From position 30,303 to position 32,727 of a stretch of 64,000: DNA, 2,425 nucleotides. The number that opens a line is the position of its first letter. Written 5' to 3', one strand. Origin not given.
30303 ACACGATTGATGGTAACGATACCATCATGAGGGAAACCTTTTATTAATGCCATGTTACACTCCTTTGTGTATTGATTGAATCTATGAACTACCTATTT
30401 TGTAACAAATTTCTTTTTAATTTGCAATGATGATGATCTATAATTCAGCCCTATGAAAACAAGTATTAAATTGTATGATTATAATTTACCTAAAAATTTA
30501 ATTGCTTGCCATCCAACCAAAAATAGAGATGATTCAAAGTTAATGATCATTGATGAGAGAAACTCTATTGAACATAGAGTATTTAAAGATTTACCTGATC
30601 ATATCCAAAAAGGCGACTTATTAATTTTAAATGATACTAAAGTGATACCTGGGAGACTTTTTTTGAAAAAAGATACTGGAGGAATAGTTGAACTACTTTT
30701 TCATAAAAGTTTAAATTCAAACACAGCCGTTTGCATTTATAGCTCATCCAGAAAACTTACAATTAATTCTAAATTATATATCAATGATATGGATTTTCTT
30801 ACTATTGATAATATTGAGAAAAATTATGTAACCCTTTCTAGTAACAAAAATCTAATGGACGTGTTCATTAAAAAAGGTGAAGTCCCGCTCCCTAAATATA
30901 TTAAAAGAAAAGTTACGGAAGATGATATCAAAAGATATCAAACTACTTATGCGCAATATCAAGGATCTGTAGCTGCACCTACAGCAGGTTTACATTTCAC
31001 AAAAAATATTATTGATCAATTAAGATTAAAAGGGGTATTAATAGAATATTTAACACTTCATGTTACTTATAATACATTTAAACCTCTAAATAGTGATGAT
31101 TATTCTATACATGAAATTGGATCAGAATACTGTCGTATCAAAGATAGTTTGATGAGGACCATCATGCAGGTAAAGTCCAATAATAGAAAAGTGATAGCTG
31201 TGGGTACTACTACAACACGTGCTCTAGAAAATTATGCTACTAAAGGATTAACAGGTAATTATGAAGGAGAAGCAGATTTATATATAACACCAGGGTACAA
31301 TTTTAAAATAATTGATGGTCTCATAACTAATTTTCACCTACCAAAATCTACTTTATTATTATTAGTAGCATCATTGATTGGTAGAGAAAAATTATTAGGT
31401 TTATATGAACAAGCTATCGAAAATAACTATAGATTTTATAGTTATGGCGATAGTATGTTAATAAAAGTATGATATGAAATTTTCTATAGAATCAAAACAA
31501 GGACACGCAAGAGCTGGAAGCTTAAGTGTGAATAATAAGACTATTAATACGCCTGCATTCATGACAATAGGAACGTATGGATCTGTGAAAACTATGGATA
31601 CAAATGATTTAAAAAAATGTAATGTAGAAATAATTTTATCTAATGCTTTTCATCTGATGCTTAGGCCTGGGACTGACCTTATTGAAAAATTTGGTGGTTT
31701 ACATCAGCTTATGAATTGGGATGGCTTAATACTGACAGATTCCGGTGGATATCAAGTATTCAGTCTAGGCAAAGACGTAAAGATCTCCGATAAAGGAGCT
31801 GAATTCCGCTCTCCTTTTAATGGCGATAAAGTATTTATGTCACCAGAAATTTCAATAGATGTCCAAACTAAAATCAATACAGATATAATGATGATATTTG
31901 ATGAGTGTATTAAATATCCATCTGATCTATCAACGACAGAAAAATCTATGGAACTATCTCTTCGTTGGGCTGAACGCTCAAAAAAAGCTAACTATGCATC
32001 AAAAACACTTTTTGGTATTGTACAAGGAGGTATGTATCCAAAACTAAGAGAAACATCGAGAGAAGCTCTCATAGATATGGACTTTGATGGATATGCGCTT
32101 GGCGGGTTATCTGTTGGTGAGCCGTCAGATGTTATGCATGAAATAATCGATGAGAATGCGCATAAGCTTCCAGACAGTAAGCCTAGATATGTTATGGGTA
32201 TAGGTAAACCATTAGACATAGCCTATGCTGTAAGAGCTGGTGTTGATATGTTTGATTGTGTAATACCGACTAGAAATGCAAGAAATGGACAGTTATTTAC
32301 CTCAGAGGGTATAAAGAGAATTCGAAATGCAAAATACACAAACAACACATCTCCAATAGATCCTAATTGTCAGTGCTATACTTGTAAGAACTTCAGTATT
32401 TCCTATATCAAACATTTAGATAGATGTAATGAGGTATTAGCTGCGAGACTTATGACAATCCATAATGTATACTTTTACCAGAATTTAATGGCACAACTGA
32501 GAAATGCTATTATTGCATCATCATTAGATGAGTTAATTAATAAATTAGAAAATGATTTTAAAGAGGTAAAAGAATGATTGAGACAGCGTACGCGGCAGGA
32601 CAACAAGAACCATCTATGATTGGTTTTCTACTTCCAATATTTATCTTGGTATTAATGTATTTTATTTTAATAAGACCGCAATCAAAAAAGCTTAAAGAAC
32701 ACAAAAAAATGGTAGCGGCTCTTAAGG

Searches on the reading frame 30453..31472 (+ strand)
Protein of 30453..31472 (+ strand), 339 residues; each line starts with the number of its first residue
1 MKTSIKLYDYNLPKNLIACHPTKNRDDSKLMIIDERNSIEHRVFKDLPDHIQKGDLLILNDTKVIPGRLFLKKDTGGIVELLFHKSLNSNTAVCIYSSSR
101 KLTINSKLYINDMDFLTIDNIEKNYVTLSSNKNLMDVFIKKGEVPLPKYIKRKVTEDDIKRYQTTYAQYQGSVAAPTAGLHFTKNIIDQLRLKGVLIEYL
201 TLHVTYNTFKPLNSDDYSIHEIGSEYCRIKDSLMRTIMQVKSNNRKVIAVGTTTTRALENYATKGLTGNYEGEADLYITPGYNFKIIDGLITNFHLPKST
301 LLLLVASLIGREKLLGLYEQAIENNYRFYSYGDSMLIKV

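Call 46: search_protein_families(library=pfam, proteins=[window:30453-31472:+], max_evalue=0.00001)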
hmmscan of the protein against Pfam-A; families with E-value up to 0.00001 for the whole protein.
window:30453-31472:+ (339 aa): 1 family
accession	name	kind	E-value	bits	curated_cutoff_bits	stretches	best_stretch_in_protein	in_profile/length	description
PF02547.20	Queuosine_synth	-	7.2e-113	377.4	25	1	6-337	2-322/322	Queuosine biosynthesis protein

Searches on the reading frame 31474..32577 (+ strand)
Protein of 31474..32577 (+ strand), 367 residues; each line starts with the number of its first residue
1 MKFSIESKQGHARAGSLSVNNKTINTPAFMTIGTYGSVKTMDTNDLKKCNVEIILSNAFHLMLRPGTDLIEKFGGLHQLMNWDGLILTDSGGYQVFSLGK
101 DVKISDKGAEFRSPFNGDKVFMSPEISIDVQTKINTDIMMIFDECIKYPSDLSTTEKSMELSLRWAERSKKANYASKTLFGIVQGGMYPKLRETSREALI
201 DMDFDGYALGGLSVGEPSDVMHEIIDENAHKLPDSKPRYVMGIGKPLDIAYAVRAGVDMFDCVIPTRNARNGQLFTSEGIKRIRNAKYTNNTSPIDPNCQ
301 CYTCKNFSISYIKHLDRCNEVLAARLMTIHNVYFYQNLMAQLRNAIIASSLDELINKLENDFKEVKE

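Call 46: search_protein_families(library=pfam, proteins=[window:31474-32577:+], max_evalue=0.00001)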
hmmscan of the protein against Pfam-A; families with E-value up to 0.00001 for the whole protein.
window:31474-32577:+ (367 aa): 1 family
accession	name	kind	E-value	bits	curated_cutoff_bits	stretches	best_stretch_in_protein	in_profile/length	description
PF01702.25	TGT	-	2.2e-146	487.9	26.3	1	12-361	3-354/357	Queuine tRNA-ribosyltransferase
